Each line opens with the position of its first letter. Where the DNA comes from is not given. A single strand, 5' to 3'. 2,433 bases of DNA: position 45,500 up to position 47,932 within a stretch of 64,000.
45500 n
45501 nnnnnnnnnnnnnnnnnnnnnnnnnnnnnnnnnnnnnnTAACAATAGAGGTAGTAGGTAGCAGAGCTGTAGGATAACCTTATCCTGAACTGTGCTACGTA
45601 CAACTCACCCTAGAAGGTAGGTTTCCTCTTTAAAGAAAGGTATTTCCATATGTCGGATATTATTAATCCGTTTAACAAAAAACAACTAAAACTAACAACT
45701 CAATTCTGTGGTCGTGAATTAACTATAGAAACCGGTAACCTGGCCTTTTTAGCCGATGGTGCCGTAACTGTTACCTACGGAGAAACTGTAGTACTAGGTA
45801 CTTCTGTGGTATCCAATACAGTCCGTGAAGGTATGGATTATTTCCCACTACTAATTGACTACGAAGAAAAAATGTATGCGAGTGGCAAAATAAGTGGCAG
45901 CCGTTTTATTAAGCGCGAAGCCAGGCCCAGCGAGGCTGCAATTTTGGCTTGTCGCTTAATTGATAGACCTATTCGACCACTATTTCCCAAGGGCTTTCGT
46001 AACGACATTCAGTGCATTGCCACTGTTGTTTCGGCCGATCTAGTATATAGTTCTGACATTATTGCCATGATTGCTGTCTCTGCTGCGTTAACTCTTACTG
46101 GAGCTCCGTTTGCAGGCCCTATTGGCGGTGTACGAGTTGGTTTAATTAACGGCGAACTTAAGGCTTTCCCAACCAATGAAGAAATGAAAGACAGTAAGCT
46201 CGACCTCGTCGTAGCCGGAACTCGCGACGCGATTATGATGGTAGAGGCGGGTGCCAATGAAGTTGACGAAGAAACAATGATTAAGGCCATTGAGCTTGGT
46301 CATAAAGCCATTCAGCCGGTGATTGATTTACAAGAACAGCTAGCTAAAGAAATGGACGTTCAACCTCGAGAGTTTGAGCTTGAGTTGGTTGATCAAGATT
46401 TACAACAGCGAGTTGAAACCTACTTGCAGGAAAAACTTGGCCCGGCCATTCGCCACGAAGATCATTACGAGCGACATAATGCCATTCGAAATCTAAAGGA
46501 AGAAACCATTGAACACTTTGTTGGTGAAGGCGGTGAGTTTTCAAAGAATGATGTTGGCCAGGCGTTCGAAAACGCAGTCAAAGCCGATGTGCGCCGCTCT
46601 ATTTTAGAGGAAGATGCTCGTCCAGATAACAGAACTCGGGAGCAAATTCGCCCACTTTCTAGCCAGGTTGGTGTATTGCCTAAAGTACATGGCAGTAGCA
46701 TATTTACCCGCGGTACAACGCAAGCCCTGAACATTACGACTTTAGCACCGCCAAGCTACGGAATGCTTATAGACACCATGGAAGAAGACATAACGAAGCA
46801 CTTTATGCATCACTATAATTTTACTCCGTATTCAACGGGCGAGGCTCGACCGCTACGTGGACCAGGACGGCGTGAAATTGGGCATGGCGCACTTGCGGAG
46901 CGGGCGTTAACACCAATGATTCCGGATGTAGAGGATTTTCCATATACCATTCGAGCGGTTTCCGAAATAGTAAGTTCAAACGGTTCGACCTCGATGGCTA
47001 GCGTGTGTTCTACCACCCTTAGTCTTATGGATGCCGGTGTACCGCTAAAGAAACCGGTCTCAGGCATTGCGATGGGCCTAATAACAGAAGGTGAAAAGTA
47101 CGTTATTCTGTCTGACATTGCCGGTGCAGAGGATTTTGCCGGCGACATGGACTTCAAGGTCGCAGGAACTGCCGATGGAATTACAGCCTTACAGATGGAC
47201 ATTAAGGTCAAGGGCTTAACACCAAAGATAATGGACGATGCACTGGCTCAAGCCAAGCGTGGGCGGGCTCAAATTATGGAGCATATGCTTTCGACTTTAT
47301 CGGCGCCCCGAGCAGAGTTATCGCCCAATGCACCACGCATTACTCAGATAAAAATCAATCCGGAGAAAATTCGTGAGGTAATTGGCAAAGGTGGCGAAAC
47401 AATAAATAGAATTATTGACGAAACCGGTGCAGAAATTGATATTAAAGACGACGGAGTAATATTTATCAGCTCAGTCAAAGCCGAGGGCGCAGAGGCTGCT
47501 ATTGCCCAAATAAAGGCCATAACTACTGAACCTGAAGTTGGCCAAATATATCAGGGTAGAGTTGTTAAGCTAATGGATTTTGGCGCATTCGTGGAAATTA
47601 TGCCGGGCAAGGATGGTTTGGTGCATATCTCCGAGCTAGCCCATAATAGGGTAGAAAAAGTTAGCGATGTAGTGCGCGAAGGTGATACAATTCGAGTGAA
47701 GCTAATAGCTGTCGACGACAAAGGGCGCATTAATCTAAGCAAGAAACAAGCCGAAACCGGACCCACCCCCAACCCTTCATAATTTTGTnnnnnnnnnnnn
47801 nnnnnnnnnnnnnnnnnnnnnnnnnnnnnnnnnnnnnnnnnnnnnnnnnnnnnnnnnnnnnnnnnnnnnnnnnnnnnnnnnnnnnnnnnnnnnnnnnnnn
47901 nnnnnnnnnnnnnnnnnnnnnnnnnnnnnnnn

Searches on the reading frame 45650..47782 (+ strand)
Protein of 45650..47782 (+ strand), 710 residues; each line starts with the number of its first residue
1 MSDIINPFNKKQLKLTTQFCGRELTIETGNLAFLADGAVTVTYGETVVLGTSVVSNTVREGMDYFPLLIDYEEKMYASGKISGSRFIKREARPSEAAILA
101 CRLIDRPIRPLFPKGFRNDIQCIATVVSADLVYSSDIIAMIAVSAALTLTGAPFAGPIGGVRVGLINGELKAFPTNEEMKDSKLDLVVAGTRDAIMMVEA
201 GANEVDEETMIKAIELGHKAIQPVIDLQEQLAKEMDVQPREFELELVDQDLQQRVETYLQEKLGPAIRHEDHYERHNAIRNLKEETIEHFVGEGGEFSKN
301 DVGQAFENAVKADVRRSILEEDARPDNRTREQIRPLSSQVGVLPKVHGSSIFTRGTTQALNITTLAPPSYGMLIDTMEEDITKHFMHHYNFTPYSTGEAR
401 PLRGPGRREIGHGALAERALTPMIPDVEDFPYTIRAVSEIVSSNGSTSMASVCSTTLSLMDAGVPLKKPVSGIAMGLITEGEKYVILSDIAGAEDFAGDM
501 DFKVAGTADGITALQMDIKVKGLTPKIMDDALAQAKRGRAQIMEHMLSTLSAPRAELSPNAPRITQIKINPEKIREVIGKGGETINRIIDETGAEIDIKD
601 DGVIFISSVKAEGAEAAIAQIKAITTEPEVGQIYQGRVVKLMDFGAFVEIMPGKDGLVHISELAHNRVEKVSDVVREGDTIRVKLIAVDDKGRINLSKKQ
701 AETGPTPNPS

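Call 82: search_protein_families(library=pfam, proteins=[window:45650-47782:+], max_evalue=0.00001)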
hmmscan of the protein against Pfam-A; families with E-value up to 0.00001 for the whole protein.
window:45650-47782:+ (710 aa): 5 families
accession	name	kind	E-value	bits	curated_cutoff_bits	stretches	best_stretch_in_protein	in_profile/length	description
PF01138.27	RNase_PH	-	2.4e-50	170.7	25.5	2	22-153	3-130/130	3' exoribonuclease family, domain 1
PF03725.20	RNase_PH_C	-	4.2e-23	81.5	20.8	1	156-220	1-67/67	3' exoribonuclease family, domain 2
PF00575.29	S1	-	4e-20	72.4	22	1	627-699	1-74/74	S1 RNA binding domain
PF00013.35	KH_1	-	1.2e-11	44.6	21.5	1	565-622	2-65/66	KH domain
PF03726.19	PNPase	-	2.5e-11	44.3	24.6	1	251-328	2-80/81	Polyribonucleotide nucleotidyltransferase, RNA binding domain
